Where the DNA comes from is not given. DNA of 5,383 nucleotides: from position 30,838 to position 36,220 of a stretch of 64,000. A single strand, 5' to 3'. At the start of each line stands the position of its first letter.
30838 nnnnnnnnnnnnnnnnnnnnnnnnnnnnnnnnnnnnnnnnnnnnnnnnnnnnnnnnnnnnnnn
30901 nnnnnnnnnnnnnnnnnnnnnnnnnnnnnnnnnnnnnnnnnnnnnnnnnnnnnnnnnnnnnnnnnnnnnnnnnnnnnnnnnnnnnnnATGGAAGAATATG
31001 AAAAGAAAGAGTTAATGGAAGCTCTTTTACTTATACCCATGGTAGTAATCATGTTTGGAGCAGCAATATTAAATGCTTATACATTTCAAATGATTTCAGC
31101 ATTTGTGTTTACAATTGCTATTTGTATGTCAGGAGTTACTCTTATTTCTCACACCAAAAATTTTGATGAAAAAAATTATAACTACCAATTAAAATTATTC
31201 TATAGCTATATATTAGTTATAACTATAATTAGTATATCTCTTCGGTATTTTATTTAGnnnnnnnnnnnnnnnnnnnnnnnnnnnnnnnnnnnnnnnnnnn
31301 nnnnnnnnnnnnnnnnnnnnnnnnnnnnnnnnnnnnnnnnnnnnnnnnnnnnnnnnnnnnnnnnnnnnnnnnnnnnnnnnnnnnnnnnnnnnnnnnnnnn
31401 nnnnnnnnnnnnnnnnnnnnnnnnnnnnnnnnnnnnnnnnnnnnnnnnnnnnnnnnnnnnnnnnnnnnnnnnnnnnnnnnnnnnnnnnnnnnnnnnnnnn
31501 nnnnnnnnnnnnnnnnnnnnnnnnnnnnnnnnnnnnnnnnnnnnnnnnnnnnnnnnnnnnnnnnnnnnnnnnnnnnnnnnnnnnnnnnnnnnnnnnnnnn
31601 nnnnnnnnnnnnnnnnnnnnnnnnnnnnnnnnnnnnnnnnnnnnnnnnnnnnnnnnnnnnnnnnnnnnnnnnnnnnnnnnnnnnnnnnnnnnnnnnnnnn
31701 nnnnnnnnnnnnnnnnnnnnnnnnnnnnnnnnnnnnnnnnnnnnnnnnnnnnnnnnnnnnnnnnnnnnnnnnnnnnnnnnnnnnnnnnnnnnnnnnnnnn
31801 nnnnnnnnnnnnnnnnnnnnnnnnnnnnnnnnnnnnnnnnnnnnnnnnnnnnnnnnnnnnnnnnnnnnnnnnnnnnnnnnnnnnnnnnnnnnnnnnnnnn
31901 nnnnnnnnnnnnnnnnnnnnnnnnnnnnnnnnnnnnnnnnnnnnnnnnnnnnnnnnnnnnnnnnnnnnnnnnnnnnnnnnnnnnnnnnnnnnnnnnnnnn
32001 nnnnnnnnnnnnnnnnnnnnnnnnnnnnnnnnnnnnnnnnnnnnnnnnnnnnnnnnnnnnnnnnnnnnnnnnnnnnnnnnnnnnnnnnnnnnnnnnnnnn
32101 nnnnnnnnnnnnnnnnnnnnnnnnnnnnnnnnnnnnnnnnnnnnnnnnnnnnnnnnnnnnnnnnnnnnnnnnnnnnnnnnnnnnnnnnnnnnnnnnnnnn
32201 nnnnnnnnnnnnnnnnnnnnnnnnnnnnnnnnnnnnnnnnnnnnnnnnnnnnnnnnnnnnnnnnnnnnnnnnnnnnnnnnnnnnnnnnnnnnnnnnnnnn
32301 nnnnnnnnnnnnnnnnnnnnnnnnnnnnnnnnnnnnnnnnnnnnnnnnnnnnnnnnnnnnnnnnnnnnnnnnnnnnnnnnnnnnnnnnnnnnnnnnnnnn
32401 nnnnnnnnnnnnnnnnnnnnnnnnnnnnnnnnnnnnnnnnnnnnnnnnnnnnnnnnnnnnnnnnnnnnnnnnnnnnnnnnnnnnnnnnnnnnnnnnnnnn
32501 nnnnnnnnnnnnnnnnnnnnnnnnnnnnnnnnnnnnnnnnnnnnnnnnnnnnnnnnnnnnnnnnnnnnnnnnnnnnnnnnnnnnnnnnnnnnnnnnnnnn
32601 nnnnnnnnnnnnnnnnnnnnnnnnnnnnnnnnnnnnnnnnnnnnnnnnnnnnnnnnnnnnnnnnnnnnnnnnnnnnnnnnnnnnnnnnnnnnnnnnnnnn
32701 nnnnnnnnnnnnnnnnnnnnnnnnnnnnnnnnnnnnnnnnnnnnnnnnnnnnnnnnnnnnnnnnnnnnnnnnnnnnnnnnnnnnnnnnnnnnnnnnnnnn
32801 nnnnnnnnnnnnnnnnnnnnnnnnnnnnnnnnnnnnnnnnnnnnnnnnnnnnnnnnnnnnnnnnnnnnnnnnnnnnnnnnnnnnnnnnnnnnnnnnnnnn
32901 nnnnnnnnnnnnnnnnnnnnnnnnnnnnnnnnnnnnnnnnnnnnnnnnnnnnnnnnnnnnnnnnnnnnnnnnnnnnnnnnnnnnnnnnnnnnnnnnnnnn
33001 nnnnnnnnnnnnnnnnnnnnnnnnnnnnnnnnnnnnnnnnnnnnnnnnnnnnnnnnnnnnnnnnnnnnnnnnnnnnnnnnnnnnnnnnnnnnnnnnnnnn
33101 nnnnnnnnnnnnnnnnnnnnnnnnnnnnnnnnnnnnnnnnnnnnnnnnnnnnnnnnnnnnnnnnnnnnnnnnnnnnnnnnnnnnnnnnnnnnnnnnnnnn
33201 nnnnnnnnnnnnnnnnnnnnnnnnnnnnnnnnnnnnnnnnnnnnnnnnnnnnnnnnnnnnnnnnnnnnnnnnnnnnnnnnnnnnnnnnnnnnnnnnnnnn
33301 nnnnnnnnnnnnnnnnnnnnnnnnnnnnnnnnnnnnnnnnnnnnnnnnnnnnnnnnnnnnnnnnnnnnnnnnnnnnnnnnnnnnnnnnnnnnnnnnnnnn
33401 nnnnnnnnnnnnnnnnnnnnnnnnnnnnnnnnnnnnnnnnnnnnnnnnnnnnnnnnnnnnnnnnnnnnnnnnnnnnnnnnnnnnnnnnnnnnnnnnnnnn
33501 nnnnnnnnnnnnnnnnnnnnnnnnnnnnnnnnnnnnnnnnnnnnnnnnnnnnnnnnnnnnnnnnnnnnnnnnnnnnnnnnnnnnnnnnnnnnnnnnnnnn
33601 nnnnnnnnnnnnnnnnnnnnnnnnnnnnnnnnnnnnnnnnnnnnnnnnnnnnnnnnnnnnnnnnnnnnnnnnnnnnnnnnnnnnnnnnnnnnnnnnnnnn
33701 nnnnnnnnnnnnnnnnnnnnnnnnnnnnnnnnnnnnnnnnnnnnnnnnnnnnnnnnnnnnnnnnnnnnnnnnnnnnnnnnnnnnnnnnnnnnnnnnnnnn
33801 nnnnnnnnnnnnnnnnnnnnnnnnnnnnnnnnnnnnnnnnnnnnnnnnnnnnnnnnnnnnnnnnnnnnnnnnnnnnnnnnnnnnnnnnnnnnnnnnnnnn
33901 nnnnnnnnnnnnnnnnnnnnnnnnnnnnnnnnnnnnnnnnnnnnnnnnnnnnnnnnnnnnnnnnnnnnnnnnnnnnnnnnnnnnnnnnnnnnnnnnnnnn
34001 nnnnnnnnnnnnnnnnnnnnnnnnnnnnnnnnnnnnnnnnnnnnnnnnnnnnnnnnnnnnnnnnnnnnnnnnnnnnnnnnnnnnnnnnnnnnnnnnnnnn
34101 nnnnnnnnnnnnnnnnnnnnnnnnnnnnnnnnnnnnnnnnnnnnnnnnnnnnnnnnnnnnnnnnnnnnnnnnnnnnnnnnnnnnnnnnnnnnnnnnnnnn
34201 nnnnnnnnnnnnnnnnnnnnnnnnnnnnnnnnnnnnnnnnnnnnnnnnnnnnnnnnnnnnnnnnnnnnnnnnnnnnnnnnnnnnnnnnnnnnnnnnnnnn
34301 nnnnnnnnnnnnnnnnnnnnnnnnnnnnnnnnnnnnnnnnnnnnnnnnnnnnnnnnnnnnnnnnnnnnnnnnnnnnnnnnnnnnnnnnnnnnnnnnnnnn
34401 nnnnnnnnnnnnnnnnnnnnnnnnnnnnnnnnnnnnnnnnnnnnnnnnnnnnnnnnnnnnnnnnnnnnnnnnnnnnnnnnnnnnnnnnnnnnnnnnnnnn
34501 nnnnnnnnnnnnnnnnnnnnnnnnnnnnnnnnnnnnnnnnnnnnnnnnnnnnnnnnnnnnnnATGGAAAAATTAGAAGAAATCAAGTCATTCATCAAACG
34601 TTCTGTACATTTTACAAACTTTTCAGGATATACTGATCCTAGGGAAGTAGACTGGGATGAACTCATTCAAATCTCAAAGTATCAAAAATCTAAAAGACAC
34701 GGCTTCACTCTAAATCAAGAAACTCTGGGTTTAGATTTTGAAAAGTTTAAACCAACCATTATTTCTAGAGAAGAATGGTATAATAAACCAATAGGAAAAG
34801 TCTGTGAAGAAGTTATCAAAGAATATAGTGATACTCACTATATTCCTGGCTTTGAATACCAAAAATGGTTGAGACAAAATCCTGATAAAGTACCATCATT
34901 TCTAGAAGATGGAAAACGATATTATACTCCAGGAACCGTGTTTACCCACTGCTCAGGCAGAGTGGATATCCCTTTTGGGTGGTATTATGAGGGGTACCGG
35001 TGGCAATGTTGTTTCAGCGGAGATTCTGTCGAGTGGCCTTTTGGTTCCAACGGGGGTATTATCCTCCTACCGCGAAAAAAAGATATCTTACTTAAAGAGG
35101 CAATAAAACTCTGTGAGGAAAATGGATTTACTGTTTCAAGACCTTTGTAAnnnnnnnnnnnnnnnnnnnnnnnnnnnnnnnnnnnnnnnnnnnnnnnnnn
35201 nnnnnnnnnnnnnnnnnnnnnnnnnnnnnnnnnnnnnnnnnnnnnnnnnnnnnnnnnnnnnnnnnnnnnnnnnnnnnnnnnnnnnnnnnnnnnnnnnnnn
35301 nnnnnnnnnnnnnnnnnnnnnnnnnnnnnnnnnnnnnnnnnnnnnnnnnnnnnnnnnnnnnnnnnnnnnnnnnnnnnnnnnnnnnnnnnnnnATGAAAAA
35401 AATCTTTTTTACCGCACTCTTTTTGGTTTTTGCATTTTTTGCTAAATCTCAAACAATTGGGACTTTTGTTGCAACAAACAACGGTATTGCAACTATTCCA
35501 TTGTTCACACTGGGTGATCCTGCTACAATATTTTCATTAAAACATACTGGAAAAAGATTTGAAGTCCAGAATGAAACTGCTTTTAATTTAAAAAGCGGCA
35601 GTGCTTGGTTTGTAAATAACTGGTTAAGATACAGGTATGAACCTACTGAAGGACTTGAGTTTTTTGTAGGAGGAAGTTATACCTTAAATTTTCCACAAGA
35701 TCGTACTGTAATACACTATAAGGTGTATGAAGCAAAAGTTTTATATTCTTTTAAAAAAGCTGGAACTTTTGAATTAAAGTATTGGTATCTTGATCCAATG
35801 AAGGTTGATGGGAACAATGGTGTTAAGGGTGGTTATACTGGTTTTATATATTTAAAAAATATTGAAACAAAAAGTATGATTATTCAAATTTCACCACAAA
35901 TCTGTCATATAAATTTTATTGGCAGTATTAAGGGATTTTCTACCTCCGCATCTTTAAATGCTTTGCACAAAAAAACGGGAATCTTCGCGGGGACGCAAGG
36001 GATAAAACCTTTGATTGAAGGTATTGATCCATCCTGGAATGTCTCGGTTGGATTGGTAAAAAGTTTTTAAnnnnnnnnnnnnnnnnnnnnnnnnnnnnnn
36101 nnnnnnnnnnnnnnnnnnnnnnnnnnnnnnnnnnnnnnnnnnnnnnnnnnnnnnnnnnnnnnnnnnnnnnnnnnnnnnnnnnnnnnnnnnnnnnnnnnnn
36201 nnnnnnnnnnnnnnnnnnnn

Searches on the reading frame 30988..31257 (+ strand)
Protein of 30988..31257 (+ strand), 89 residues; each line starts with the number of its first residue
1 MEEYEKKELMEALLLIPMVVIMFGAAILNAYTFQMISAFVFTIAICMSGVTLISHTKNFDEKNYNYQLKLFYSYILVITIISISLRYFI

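Call 10: search_protein_families(library=pfam, proteins=[window:30988-31257:+], max_evalue=0.01)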
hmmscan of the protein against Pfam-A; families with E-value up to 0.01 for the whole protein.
window:30988-31257:+ (89 aa): 1 family
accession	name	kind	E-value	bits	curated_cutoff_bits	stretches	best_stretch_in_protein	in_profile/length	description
PF19845.4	DUF6320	-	0.0029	17.9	29.9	1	3-81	7-82/186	Family of unknown function (DUF6320)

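Call 41: list_cluster_members(proteins=[P0001, P0003, window:30988-31257:+, window:35393-36070:+, P0026, P0038])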
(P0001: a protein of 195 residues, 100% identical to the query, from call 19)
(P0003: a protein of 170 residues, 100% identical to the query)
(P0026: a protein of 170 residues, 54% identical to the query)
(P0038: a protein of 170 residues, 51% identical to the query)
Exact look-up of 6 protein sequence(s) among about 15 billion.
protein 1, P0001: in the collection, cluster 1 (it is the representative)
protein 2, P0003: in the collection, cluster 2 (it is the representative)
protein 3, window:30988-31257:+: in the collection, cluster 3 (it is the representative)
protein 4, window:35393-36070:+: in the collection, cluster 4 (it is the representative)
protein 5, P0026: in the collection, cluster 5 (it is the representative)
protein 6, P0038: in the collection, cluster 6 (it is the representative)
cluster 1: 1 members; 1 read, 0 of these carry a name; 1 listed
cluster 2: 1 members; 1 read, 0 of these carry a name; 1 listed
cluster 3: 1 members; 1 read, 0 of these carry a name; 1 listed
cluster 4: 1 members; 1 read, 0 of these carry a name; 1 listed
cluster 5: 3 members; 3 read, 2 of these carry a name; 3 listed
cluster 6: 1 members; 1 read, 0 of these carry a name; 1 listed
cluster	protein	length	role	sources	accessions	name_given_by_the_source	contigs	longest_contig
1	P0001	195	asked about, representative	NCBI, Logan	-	-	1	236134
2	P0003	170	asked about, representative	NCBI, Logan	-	-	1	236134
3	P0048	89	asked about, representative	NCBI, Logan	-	-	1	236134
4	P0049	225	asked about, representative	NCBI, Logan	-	-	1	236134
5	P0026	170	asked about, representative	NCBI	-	-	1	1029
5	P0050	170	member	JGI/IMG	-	hypothetical protein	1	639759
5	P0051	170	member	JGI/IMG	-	hypothetical protein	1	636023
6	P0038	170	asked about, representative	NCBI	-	-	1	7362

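Call 75: find_homologous_proteins(query=window:30988-31257:+, max_evalue=0.01)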
Query window:30988-31257:+ (89 aa): 1 proteins with E <= 0.01 among 1 candidates.
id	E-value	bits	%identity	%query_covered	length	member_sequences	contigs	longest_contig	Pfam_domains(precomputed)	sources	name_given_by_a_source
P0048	4.5e-48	178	100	100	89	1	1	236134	-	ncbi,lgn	-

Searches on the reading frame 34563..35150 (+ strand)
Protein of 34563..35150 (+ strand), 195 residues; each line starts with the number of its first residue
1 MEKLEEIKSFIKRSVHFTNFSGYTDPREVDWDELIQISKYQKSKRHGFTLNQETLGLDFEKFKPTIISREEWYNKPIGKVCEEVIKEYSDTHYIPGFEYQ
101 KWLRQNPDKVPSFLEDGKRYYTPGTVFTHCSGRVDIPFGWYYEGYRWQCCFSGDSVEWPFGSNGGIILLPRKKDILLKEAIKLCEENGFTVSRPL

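Call 10: search_protein_families(library=pfam, proteins=[window:34563-35150:+], max_evalue=0.01)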
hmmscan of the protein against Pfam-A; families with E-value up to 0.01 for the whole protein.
window:34563-35150:+ (195 aa): 0 families

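Call 17: find_encoding_contigs(protein=window:34563-35150:+, flank=10000, max_places=10)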
Protein window:34563-35150:+ (195 aa): no gene with exactly this product is on record in the collection.

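Call 19: find_homologous_proteins(query=window:34563-35150:+, max_evalue=0.01)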
Query window:34563-35150:+ (195 aa): 2 proteins with E <= 0.01 among 58 candidates.
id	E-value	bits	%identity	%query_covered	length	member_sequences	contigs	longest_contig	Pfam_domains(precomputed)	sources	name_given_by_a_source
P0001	5.1e-134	463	100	100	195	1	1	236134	-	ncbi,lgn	-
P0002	9.1e-20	90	53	39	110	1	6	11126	-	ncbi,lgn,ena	-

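Call 20: find_encoding_contigs(protein=P0001, flank=10000)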
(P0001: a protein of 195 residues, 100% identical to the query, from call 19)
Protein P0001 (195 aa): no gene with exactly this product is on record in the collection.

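Call 21: find_encoding_contigs(protein=P0002, flank=10000)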
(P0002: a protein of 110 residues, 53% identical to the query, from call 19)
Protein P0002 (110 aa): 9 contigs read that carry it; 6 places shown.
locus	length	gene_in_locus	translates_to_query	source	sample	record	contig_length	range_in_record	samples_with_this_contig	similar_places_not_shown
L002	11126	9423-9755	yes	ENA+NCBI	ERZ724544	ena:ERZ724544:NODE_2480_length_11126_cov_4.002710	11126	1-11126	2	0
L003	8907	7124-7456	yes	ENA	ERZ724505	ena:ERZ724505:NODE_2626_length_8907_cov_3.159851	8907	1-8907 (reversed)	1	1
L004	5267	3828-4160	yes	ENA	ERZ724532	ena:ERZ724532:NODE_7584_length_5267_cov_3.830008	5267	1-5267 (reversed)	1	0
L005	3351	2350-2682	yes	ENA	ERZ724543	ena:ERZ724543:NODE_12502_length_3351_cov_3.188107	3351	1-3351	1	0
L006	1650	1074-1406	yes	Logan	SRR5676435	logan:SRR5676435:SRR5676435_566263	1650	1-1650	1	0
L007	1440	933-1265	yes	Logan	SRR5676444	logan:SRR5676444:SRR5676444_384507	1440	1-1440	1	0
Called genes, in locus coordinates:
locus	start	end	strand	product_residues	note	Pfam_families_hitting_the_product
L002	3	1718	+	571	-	?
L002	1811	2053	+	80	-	PF09527:ATPase_gene1 (weak)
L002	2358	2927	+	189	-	PF00119:ATP-synt_A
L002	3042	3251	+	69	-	PF00137:ATP-synt_C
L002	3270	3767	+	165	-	PF00430:ATP-synt_B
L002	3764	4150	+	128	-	PF00213:OSCP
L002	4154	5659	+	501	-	PF02874:ATP-synt_ab_N, PF00006:ATP-synt_ab, PF00306:ATP-synt_ab_C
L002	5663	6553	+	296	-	PF00231:ATP-synt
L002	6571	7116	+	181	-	PF02874:ATP-synt_ab_N, PF00006:ATP-synt_ab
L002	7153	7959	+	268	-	PF00006:ATP-synt_ab, PF22919:ATP-synt_VA_C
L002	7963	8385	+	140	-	PF02823:ATP-synt_DE_N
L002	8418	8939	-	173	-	PF04264:YceI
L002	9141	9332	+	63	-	-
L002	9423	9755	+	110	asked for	-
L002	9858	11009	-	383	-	PF07690:MFS_1, PF12832:MFS_1_like (faint), PF07690:MFS_1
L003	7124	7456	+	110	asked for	-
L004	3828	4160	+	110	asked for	-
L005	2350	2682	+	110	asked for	-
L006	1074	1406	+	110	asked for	-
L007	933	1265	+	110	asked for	-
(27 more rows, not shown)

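Call 42: find_encoding_contigs(protein=P0050, flank=10000, max_places=3)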
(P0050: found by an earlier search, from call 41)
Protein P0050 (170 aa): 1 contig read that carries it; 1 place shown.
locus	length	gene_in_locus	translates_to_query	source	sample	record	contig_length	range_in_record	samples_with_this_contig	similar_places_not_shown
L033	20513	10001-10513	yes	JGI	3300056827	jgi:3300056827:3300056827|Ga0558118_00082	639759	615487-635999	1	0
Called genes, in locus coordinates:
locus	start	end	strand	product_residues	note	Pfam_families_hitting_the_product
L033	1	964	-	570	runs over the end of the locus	PF00916:Sulfate_transp, PF16983:MFS_MOT1 (weak), PF01740:STAS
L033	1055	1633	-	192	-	-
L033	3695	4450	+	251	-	-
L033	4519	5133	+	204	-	-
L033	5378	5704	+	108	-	PF00203:Ribosomal_S19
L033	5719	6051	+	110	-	PF00237:Ribosomal_L22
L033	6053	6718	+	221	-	PF07650:KH_2, PF00189:Ribosomal_S3_C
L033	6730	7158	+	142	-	PF00252:Ribosomal_L16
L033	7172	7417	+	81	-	PF00366:Ribosomal_S17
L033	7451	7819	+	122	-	PF00238:Ribosomal_L14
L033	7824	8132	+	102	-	PF17136:ribosomal_L24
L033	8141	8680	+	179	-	PF00281:Ribosomal_L5, PF00673:Ribosomal_L5_C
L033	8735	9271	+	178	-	PF02600:DsbB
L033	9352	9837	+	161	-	-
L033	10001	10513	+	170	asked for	-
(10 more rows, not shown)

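Call 94: predict_structure(alignment_id=A6)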
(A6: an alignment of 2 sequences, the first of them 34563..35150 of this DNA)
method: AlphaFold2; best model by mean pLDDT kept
length: 195 residues; sequences in the alignment: 2
mean_pLDDT: 44.3   pTM: 0.37
mean pLDDT of the five models: 44.3, 41.3, 37.7, 37.1, 32.5
residues with pLDDT >= 90: 0; 70-90: 0; 50-70: 68; < 50: 127
segments of 3 or more residues with pLDDT < 50: 14-28, 38-64, 95-165, 170-173, 188-195
pLDDT, mean of each block of 10 residues (from residue 1): 61 44 42 52 38 38 52 57 59 50 47 32 27 27 30 38 45 51 55 37
secondary structure, 60 per line:
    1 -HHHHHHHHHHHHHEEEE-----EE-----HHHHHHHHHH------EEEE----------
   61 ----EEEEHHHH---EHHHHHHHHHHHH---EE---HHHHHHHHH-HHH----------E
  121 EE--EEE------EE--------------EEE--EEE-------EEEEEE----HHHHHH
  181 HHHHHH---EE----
elements in order: H2-14 E15-18 H31-40 E47-50 E65-68 H69-72 H77-88 H97-105 E120-122 E125-127 E150-152 E155-157 E165-170 H175-186

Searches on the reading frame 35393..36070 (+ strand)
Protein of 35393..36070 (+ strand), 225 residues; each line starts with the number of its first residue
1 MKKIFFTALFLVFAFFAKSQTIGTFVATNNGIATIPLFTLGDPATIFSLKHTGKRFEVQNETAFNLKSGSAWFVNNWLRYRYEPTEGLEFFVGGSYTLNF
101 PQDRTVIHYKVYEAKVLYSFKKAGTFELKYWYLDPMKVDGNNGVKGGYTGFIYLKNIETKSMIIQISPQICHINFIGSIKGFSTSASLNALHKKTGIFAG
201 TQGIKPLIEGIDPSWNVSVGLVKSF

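Call 10: search_protein_families(library=pfam, proteins=[window:35393-36070:+], max_evalue=0.01)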
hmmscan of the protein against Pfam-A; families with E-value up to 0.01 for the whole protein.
window:35393-36070:+ (225 aa): 0 families

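Call 82: search_protein_representatives(protein=window:35393-36070:+)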
Query: 225 residues. Proteins with E-value up to 0.001 (for the whole library): 111; up to 1e-10: 19; up to 1e-30: 1. The best 111 are listed.
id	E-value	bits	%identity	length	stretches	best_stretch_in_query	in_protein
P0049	8.9e-148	506.2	100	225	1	1-225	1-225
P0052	4.4e-23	98.4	36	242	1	1-221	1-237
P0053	1.4e-22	96.7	33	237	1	1-223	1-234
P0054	2.2e-22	96.1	34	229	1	2-221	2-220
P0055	1.5e-17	80.3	33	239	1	6-225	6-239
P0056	2.3e-17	79.7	30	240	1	1-223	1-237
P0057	4.7e-17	78.7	31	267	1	1-221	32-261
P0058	1.2e-16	77.4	29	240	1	10-222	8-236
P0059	1.7e-16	76.9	32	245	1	22-223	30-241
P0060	8.4e-16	74.6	30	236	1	16-223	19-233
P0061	3.6e-15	72.5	29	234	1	1-203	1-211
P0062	1.6e-14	70.4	30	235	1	12-221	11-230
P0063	3.4e-14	69.3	17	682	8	66-124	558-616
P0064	1.4e-12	64.0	25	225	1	19-222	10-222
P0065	1.5e-12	64.0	27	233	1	9-221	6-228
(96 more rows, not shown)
